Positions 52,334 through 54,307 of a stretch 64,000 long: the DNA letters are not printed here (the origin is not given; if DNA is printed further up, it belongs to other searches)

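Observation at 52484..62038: Complete corrinoid-dependent methyl-transfer module built around a non-pyrrolysine MttB-family enzyme, with its own MTHFR and a co-transcribed amidohydrolase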

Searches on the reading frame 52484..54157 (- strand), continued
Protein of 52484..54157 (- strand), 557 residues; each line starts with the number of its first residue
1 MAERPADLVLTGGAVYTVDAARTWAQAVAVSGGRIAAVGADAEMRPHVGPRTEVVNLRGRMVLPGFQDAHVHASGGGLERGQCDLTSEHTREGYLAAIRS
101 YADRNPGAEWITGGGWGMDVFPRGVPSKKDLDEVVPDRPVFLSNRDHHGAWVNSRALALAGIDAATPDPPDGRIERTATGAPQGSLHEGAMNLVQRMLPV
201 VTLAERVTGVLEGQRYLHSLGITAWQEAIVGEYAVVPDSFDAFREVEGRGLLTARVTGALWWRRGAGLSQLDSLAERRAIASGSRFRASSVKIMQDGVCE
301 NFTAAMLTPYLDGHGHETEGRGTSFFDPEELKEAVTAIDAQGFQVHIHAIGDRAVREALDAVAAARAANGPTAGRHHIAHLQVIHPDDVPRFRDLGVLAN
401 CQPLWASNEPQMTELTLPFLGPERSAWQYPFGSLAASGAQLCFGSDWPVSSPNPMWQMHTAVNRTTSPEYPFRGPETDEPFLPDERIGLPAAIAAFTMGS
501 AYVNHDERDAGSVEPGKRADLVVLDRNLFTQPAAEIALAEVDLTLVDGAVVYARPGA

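Call 50: find_encoding_contigs(protein=P0178, flank=6000, max_places=2)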
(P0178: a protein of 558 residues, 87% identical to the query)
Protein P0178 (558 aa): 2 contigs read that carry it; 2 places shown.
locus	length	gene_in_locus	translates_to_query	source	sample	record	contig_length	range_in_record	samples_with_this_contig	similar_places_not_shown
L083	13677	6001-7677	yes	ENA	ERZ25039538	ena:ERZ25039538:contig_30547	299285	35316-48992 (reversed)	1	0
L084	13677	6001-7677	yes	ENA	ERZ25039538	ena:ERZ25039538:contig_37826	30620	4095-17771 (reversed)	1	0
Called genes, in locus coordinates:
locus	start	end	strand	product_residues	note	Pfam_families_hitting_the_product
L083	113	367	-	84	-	PF14574:RACo_C_ter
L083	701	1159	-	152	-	PF17651:Raco_middle, PF14574:RACo_C_ter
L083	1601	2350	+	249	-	-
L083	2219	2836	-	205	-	PF00809:Pterin_bind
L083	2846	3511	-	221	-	PF02607:B12-binding_2, PF02310:B12-binding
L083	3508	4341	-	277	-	PF09339:HTH_IclR, PF12802:MarR_2, PF01047:MarR (faint), PF01614:IclR_C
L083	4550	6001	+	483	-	PF06253:MTTB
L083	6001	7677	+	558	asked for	PF22039:HUTI_composite_bact (faint), PF07969:Amidohydro_3, PF01979:Amidohydro_1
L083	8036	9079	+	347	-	PF01558:POR, PF12837:Fer4_6 (faint), PF13484:Fer4_16 (faint), PF13534:Fer4_17 (faint), PF13237:Fer4_10 (weak), PF14697:Fer4_21 (weak), PF12838:Fer4_7, PF00037:Fer4 (weak), +1 more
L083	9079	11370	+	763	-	PF01855:POR_N, PF02780:Transketolase_C, PF17147:PFOR_II, PF02775:TPP_enzyme_C (weak)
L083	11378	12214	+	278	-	PF10418:DHODB_Fe-S_bind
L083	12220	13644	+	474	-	PF14691:Fer4_20, PF00070:Pyr_redox (faint), PF07992:Pyr_redox_2, PF13450:NAD_binding_8 (weak), PF13738:Pyr_redox_3 (faint)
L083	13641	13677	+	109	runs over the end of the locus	-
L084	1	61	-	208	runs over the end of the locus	PF07796:DUF1638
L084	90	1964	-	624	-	PF00111:Fer2, PF17650:RACo_linker, PF17651:Raco_middle, PF14574:RACo_C_ter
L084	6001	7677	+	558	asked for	PF22039:HUTI_composite_bact (faint), PF07969:Amidohydro_3, PF01979:Amidohydro_1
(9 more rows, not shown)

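Call 51: find_encoding_contigs(protein=P0159, flank=6000, max_places=2)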
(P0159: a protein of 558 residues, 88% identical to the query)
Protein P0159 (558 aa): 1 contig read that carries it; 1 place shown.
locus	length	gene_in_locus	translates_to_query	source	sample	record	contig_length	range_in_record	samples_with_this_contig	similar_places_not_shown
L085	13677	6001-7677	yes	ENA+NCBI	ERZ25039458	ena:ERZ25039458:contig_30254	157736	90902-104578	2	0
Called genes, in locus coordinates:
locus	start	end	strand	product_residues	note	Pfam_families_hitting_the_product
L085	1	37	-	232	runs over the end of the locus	PF07796:DUF1638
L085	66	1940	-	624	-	PF00111:Fer2, PF17650:RACo_linker, PF17651:Raco_middle, PF14574:RACo_C_ter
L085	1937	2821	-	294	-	PF00809:Pterin_bind, PF03599:CdhD (weak)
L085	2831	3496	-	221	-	PF02607:B12-binding_2, PF02310:B12-binding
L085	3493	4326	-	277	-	PF09339:HTH_IclR, PF12802:MarR_2, PF01047:MarR (faint), PF01614:IclR_C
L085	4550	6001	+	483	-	PF06253:MTTB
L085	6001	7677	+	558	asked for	PF22039:HUTI_composite_bact (faint), PF07969:Amidohydro_3, PF01979:Amidohydro_1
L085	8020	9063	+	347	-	PF01558:POR, PF12837:Fer4_6 (faint), PF13484:Fer4_16 (faint), PF13534:Fer4_17 (faint), PF13237:Fer4_10 (weak), PF14697:Fer4_21 (weak), PF12838:Fer4_7, PF00037:Fer4 (weak), +1 more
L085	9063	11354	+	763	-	PF01855:POR_N, PF02780:Transketolase_C, PF17147:PFOR_II, PF02775:TPP_enzyme_C (weak)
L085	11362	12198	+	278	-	PF10418:DHODB_Fe-S_bind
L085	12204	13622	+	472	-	PF14691:Fer4_20, PF00070:Pyr_redox (faint), PF07992:Pyr_redox_2, PF13450:NAD_binding_8 (weak), PF13738:Pyr_redox_3 (faint)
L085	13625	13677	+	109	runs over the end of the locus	-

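Call 52: find_encoding_contigs(protein=P0204, flank=6000, max_places=2)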
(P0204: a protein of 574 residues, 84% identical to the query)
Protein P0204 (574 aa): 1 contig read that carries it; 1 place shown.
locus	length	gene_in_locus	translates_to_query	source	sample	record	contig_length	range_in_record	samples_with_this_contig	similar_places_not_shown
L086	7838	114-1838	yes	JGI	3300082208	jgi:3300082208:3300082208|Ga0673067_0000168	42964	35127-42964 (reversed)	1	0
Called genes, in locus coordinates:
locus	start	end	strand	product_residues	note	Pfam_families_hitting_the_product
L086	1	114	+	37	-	?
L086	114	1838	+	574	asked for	PF07969:Amidohydro_3, PF01979:Amidohydro_1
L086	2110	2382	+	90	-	-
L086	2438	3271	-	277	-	PF13539:Peptidase_M15_4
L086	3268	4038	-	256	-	PF01569:PAP2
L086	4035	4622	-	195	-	-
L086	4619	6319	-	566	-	PF01569:PAP2 (weak), PF01163:RIO1, PF01636:APH (faint), PF06293:Kdo (weak), PF00069:Pkinase (faint)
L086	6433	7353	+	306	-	PF04069:OpuAC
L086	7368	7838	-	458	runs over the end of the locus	PF01547:SBP_bac_1, PF13416:SBP_bac_8, PF13531:SBP_bac_11 (faint)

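Call 74: find_related_loci(query=window:52484-54157:-, collection=metagenome_contigs, flank=6000)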
Query window:52484-54157:- (557 aa) in metagenome_contigs; peptide patterns used: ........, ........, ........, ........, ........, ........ (x = any residue, [..] = any of these).
600 stretches matched a pattern (row limit reached: there are more); 588 encode a relative of the query (tblastn E <= 1e-3); the best 80 are kept; 80 distinct loci.
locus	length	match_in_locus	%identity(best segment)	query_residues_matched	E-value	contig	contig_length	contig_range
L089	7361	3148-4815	94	1-556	0e+0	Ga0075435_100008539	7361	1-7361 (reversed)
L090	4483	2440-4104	89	2-556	0e+0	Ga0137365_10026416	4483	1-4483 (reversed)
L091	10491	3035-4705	90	1-557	0e+0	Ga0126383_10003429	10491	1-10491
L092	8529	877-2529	88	6-556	0e+0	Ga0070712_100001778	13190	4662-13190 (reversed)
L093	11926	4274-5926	87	6-556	0e+0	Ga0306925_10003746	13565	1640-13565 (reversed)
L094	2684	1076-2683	90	16-540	0e+0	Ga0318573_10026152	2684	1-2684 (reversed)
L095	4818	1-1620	90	18-557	0e+0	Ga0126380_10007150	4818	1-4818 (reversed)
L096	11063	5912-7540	86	6-554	0e+0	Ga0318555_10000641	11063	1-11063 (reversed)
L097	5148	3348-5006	84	5-557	0e+0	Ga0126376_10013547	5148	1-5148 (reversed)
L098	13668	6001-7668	89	2-557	0e+0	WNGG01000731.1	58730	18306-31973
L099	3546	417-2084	73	4-553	0e+0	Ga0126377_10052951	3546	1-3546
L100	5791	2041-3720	72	1-554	0e+0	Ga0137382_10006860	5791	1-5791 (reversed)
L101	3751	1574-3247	73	4-554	0e+0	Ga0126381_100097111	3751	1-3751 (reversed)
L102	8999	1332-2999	72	5-554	0e+0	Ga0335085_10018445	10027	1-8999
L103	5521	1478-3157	70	1-554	0e+0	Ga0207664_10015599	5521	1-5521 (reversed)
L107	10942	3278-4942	69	1-554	0e+0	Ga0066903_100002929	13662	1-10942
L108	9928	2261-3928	70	1-554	0e+0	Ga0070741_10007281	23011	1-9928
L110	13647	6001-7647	73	6-554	0e+0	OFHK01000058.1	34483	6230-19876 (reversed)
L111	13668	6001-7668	70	1-554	0e+0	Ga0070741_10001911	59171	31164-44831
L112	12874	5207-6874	68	1-556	0e+0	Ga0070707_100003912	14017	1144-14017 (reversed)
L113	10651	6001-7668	69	1-556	0e+0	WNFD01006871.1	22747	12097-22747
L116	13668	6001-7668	68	1-556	0e+0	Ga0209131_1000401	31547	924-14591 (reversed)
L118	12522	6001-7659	65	2-552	0e+0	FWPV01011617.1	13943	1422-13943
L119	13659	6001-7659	65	2-552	0e+0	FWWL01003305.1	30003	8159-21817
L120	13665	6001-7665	65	4-556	0e+0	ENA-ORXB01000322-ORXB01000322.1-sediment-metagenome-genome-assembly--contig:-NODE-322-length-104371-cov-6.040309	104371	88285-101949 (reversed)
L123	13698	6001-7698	64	3-556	0e+0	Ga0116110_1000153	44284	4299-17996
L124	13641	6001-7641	63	6-555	0e+0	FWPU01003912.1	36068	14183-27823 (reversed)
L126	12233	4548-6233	69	2-554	0e+0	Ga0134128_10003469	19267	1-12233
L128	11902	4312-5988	62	2-556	0e+0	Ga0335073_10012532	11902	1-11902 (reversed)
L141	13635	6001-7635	60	6-552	0e+0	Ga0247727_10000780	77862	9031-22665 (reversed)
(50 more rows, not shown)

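Call 77: search_protein_families(library=pfam, proteins=[L119:1982-3457:+, L119:7821-9569:+, L119:3482-4159:-, L119:9637-10533:-, L118:820-2940:-, L111:4444-5967:+, L116:4334-6004:+, L110:2175-4259:+, L123:4196-5971:+, L141:4217-5938:+], max_evalue=0.00001)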
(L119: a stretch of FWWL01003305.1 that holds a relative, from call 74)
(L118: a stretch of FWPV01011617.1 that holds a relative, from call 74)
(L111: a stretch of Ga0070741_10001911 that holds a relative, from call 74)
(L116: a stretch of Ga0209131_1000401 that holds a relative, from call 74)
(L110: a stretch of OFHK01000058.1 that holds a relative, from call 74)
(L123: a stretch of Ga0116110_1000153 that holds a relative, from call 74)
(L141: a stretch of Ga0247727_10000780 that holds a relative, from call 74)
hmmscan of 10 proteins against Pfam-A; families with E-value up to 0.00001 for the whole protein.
L119:1982-3457:+ (491 aa): 1 family
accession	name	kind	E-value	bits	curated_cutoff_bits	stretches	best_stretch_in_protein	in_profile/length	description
PF06253.16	MTTB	-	5.7e-97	325.2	25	1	14-482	30-495/500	Trimethylamine methyltransferase (MTTB)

L119:7821-9569:+ (582 aa): 0 families

L119:3482-4159:- (225 aa): 0 families

L119:9637-10533:- (298 aa): 1 family
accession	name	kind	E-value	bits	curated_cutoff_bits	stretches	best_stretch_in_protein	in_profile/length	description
PF00528.27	BPD_transp_1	-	2e-11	44.4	26.4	1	89-287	22-174/184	Binding-protein-dependent transport system inner membrane component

L118:820-2940:- (706 aa): 1 family
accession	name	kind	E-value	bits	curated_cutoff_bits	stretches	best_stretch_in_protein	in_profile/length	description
PF13191.12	AAA_16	-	8.1e-10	39.9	32.6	1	16-96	2-87/167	AAA ATPase domain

L111:4444-5967:+ (507 aa): 1 family
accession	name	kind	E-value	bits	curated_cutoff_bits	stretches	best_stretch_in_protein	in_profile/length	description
PF00221.24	Lyase_aromatic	-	3.3e-157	524.4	27.3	1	10-467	1-465/466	Aromatic amino acid lyase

L116:4334-6004:+ (556 aa): 1 family
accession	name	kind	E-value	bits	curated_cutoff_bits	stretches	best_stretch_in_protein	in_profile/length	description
PF02538.19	Hydantoinase_B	-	1.9e-162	541.8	26.8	1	18-539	1-519/519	Hydantoinase B/oxoprolinase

L110:2175-4259:+ (694 aa): 3 families
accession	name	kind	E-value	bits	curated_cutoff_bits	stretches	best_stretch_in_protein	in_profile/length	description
PF01968.24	Hydantoinase_A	-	6.9e-81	272.1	22.9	1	204-493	1-290/291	Hydantoinase/oxoprolinase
PF05378.19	Hydant_A_N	-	3e-43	148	25.2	1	8-180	2-172/176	Hydantoinase/oxoprolinase N-terminal region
PF19278.4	Hydant_A_C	-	2.3e-07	30.9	21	1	508-692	12-192/193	Hydantoinase/oxoprolinase C-terminal domain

L123:4196-5971:+ (591 aa): 1 family
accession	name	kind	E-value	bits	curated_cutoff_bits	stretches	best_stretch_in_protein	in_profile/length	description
PF13520.12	AA_permease_2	-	3.4e-14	53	27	1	53-526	7-410/427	Amino acid permease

L141:4217-5938:+ (573 aa): 4 families
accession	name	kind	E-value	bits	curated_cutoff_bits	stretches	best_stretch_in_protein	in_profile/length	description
PF00005.33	ABC_tran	-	2.3e-47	161.5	25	2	61-229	2-137/137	ABC transporter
PF13304.12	AAA_21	-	3.9e-16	60.4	27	0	192-261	229-304/304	AAA domain, putative AbiEii toxin, Type IV TA system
PF12848.13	ABC_tran_Xtn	-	3.7e-09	37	25.9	1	268-354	1-85/85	ABC transporter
PF02463.25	SMC_N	-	2.3e-08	34.2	40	0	483-544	136-203/220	RecF/RecN/SMC N terminal domain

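Call 85: search_protein_families(library=pfam, proteins=[L107:46-1656:+, L107:1635-3281:+, L113:2250-4355:+, L112:3912-4991:+, L112:2719-3915:+, L126:770-2902:+, L108:33-2213:+, L128:2533-4281:+, L124:3402-5888:+, L118:5663-5935:+], max_evalue=0.00001)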
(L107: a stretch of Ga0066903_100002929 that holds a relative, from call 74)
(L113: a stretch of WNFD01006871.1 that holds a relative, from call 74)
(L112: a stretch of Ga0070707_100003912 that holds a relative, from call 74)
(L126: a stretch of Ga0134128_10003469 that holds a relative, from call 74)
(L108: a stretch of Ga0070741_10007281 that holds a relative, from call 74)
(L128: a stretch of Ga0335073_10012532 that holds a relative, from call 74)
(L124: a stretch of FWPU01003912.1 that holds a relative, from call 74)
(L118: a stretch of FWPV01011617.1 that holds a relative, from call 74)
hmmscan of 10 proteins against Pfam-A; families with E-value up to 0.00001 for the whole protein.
L107:46-1656:+ (536 aa): 1 family
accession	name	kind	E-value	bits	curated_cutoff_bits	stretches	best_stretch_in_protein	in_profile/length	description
PF01968.24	Hydantoinase_A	-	5.9e-80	269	22.9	1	41-331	1-289/291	Hydantoinase/oxoprolinase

L107:1635-3281:+ (548 aa): 1 family
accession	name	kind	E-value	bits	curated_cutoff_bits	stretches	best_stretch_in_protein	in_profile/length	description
PF02538.19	Hydantoinase_B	-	7.1e-159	530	26.8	1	10-531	1-519/519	Hydantoinase B/oxoprolinase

L113:2250-4355:+ (701 aa): 2 families
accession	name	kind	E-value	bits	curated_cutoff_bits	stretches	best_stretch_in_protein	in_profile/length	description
PF01968.24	Hydantoinase_A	-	2.1e-83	280.4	22.9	1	209-494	1-289/291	Hydantoinase/oxoprolinase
PF05378.19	Hydant_A_N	-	9.2e-43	146.4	25.2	1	13-187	2-174/176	Hydantoinase/oxoprolinase N-terminal region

L112:3912-4991:+ (359 aa): 1 family
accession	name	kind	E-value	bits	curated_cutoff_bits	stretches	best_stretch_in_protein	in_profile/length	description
PF00296.26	Bac_luciferase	-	3.1e-60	204.6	27.9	1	8-313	4-310/314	Luciferase-like monooxygenase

L112:2719-3915:+ (398 aa): 1 family
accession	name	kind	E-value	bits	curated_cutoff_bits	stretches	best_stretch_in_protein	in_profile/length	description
PF03417.21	AAT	-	9.5e-22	78.2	23.2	1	137-362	7-219/225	Acyl-coenzyme A:6-aminopenicillanic acid acyl-transferase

L126:770-2902:+ (710 aa): 3 families
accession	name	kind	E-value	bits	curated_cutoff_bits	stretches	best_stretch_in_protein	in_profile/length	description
PF01968.24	Hydantoinase_A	-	5.8e-84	282.2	22.9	1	221-506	1-289/291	Hydantoinase/oxoprolinase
PF05378.19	Hydant_A_N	-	1.5e-46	158.8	25.2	1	25-197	2-172/176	Hydantoinase/oxoprolinase N-terminal region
PF19278.4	Hydant_A_C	-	4.8e-06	26.5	21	0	526-702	16-186/193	Hydantoinase/oxoprolinase C-terminal domain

L108:33-2213:+ (726 aa): 1 family
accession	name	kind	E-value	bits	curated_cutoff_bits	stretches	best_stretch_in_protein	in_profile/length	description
PF00221.24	Lyase_aromatic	-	5.7e-159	530.2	27.3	1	229-686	1-465/466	Aromatic amino acid lyase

L128:2533-4281:+ (582 aa): 1 family
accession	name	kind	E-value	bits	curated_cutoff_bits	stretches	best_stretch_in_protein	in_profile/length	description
PF13520.12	AA_permease_2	-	4.8e-16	59.1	27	1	45-517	8-410/427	Amino acid permease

L124:3402-5888:+ (828 aa): 3 families
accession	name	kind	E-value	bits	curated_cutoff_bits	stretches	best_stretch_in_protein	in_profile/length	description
PF20256.3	MoCoBD_2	-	3.2e-78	263.5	27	1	490-762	6-283/283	Molybdopterin cofactor-binding domain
PF02738.23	MoCoBD_1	-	7.7e-72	241.7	27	1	212-458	1-244/244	Molybdopterin cofactor-binding domain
PF01315.27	Ald_Xan_dh_C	-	6.2e-23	81.7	31.3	1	83-197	2-110/110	Aldehyde oxidase and xanthine dehydrogenase, a/b hammerhead domain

L118:5663-5935:+ (90 aa): 0 families

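Call 88: predict_structure(alignment_id=A2)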
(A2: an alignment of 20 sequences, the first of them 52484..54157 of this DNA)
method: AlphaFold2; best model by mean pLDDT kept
length: 557 residues; sequences in the alignment: 20
mean_pLDDT: 51.6   pTM: 0.57
mean pLDDT of the five models: 51.6, 48.6, 48.4, 47.3, 42.7
residues with pLDDT >= 90: 11; 70-90: 101; 50-70: 147; < 50: 298
segments of 3 or more residues with pLDDT < 50: 1-35, 37-43, 47-89, 113-124, 145-149, 166-199, 220-224, 231-236, 297-324, 403-419, 444-493, 495-533, 535-541, 545-549
pLDDT, mean of each block of 10 residues (from residue 1): 36 29 38 44 44 25 27 25 36 67 62 44 58 80 50 67 50 32 36 48 66 55 49 52 82 63 65 79 70 50 29 27 59 86 75 82 91 71 75 80 38 45 58 62 40 31 33 35 37 44 35 39 41 48 48 54
secondary structure, 60 per line:
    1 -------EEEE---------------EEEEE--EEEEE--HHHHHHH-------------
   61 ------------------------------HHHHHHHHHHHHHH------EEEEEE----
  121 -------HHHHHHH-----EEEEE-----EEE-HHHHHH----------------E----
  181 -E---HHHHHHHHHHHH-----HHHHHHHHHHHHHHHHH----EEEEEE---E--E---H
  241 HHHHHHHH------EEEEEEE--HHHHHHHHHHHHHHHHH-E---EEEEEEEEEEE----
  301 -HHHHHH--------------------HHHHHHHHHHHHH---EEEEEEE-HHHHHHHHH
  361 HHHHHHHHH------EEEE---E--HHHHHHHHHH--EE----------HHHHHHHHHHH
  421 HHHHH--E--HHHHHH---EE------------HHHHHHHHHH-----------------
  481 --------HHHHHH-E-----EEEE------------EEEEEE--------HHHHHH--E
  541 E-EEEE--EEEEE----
elements in order: E8-11 E27-31 E34-38 H41-47 H91-104 E111-116 H128-134 E140-144 E150-152 H154-159 H186-197 H203-219 E224-229 H240-248 E255-261 H264-280 E286-296 H302-307 H328-340 E344-350 H352-369 E376-379 H386-395 H410-425 H431-436 H454-463 H489-494 E502-505 E518-523 H532-537 E543-546 E549-553

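Call 89: search_solved_structures(query=L118:4043-5518:+, max_evalue=0.00001)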
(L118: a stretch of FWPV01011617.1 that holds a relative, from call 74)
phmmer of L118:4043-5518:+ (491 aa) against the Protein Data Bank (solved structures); distinct sequences matched with E-value up to 0.00001: 5.
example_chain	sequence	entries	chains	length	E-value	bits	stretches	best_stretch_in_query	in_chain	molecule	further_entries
2qne_A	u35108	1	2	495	1.6e-60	208.2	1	14-483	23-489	Putative methyltransferase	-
9yce_A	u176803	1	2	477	1.6e-60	208.2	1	14-483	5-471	Glycine betaine methyltransferase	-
7xcl_A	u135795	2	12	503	5e-54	186.8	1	19-482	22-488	Trimethylamine methyltransferase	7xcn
7xcm_A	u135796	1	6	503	5.9e-54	186.6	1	19-482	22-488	Trimethylamine methyltransferase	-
4yyc_A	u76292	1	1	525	2.3e-46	161.5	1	14-477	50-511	Putative trimethylamine methyltransferase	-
